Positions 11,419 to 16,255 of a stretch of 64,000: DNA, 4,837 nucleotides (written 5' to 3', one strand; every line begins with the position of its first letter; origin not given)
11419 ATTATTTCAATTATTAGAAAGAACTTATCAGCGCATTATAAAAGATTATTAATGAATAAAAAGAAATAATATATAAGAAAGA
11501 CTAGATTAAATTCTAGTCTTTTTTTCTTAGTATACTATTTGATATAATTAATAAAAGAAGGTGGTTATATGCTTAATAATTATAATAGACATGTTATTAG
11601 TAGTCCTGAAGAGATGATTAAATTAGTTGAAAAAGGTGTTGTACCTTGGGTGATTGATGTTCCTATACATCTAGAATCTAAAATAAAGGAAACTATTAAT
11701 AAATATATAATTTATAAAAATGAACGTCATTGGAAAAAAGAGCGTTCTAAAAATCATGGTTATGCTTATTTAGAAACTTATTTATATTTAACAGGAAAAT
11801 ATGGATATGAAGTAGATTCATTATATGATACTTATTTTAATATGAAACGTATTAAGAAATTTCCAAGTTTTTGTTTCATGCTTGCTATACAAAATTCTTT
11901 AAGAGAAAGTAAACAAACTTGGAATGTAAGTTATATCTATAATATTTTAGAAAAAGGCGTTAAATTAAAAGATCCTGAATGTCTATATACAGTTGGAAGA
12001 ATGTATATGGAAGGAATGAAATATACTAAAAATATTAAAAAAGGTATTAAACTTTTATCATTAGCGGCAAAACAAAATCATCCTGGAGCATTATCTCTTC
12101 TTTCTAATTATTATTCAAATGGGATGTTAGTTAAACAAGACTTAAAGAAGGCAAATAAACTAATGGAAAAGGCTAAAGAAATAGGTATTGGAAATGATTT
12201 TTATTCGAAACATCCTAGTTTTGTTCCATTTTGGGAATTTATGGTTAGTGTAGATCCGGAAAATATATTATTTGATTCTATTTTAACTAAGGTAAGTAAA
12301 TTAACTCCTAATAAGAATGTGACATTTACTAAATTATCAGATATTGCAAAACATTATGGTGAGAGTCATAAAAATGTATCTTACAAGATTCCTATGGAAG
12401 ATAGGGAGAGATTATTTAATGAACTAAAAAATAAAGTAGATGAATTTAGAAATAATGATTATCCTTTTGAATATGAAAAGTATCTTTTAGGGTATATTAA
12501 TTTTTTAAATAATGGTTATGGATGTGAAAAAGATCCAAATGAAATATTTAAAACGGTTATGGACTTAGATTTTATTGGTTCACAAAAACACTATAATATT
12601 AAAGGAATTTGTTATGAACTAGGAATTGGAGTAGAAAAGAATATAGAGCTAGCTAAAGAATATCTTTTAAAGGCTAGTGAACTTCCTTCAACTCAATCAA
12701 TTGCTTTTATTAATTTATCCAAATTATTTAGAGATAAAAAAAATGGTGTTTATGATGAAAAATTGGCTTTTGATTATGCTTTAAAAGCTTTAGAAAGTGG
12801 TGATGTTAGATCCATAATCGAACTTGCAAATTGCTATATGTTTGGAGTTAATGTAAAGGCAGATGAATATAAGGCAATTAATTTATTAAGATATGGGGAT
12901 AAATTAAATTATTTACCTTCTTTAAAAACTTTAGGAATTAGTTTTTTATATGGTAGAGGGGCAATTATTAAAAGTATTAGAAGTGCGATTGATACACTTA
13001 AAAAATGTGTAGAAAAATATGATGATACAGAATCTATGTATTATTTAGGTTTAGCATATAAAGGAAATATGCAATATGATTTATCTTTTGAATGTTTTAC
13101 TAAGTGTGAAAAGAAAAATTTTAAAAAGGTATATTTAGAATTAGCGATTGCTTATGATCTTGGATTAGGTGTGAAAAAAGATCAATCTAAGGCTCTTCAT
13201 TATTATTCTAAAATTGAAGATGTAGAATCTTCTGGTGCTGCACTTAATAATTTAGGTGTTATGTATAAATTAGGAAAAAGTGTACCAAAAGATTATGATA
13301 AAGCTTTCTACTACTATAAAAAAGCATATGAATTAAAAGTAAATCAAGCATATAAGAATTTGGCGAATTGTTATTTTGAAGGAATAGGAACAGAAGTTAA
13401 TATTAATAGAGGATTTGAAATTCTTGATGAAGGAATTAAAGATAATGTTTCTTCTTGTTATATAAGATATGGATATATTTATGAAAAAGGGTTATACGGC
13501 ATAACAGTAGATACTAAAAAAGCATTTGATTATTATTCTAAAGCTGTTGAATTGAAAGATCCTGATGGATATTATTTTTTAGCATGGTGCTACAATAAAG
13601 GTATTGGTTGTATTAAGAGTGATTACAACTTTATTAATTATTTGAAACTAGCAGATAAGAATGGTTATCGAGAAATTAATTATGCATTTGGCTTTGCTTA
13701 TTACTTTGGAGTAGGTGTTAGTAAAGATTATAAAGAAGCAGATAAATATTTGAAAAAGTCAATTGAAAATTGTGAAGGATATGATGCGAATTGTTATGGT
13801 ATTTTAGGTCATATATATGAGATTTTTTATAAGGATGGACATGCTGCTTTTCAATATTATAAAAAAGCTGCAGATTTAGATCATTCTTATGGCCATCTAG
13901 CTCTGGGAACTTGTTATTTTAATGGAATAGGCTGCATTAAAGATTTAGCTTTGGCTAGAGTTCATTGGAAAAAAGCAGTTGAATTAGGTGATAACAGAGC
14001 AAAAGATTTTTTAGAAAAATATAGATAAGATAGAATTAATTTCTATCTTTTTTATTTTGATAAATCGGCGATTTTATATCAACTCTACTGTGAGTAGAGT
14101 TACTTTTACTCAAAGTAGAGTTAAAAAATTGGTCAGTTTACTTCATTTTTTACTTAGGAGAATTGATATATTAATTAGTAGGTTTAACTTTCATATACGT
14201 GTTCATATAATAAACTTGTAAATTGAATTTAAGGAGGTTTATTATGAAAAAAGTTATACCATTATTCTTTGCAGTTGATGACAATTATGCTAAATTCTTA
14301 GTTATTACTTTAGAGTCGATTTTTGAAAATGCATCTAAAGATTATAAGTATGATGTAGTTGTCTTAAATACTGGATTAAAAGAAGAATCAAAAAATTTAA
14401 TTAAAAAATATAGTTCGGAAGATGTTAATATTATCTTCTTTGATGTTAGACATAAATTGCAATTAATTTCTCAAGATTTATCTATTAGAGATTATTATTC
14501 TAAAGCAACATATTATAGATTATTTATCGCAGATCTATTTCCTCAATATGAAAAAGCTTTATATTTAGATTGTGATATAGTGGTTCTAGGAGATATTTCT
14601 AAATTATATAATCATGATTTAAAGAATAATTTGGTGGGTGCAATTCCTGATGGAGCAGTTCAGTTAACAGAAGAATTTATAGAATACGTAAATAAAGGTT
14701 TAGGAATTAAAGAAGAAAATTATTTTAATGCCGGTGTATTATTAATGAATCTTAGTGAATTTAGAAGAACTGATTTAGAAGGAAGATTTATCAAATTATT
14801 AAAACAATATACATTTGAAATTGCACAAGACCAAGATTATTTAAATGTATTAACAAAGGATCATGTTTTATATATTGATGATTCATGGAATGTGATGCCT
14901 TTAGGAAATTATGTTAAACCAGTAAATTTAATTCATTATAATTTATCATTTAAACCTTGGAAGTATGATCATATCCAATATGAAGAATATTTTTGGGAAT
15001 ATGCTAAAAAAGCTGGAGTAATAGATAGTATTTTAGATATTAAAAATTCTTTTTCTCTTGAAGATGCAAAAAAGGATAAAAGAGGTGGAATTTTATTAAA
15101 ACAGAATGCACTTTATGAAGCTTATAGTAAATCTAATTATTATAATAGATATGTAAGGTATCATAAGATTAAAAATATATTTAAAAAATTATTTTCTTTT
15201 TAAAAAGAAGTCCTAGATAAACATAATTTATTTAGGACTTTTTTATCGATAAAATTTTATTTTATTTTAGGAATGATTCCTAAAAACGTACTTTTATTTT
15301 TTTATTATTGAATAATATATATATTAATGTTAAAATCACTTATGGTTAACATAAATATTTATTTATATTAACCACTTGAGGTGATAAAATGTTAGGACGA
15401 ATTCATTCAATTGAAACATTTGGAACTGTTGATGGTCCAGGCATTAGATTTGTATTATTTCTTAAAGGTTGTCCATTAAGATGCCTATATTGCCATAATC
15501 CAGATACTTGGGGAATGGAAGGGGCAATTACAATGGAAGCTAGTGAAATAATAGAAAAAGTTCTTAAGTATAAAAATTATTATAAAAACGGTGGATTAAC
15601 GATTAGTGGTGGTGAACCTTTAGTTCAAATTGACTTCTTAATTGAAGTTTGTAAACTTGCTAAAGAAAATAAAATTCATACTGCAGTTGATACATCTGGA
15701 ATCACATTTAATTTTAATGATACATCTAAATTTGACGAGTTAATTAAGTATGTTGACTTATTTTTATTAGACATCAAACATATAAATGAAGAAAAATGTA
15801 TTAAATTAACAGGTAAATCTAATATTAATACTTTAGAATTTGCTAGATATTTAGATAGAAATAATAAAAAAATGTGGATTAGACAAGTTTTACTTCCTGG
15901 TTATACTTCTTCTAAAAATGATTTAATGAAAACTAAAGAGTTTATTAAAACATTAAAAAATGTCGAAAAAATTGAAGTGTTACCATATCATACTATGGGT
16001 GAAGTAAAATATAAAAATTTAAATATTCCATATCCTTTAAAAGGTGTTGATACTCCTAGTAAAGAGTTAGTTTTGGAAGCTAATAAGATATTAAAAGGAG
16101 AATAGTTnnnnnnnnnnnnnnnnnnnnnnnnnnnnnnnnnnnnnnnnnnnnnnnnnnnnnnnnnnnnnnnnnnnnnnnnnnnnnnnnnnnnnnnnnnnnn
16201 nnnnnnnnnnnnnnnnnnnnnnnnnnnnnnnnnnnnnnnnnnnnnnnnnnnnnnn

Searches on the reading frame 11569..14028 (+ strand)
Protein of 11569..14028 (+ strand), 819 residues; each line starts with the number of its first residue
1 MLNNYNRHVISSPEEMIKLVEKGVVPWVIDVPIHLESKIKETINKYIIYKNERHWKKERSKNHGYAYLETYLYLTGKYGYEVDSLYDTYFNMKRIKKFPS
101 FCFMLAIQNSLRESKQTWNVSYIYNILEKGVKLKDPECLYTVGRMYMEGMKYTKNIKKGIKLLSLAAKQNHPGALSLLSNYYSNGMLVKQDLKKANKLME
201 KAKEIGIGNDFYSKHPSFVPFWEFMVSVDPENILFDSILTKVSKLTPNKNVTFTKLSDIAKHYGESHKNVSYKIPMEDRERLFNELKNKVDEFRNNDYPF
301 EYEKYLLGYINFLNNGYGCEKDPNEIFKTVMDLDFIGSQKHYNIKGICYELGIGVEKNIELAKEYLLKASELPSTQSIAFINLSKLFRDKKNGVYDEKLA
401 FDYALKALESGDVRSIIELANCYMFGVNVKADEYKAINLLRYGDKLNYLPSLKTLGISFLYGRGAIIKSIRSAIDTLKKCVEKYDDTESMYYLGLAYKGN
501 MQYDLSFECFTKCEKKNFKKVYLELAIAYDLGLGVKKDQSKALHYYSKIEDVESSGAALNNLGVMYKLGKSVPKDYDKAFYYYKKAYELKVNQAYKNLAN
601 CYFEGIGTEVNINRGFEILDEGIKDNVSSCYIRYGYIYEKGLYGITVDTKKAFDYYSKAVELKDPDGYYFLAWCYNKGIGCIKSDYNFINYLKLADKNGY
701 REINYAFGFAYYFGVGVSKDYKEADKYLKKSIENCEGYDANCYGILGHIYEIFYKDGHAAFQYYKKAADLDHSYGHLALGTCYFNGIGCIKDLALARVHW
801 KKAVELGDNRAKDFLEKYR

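Call 34: search_protein_families(library=pfam, proteins=[window:11569-14028:+], max_evalue=0.00001)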
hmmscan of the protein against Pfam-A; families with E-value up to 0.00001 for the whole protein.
window:11569-14028:+ (819 aa): 1 family
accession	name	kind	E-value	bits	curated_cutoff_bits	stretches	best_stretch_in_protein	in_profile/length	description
PF08238.18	Sel1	-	3.2e-60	198.8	30.7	2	557-589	2-34/36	Sel1 repeat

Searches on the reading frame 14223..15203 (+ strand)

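Call 94: search_protein_families(library=pfam, proteins=[window:14223-15203:+], max_evalue=0.00001)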
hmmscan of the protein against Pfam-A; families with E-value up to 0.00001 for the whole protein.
window:14223-15203:+ (326 aa): 2 families
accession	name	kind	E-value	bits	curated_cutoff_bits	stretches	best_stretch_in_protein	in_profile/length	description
PF01501.26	Glyco_transf_8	-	3.1e-51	174.8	24.3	1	14-248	2-251/253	Glycosyl transferase family 8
PF18404.7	Glyco_transf_24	-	3.2e-08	33.8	25.7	1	19-224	9-210/268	Glucosyltransferase 24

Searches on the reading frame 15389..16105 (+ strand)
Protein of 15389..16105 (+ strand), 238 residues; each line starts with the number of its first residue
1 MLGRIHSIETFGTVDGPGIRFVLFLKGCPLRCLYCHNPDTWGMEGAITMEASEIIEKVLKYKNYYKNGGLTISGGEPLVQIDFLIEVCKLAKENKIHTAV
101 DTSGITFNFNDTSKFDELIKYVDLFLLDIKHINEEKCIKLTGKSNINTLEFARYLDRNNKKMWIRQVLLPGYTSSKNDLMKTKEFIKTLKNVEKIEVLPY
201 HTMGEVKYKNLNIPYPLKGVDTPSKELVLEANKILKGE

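Call 94: search_protein_families(library=pfam, proteins=[window:15389-16105:+], max_evalue=0.00001)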
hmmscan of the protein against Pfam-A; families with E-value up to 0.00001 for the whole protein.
window:15389-16105:+ (238 aa): 2 families
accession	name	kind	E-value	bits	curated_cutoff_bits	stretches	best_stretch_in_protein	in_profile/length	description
PF13353.11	Fer4_12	-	4.7e-23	82.4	22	1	14-144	1-130/137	4Fe-4S single cluster domain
PF04055.27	Radical_SAM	-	8.7e-22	78.5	29.5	1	24-176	3-158/166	Radical SAM superfamily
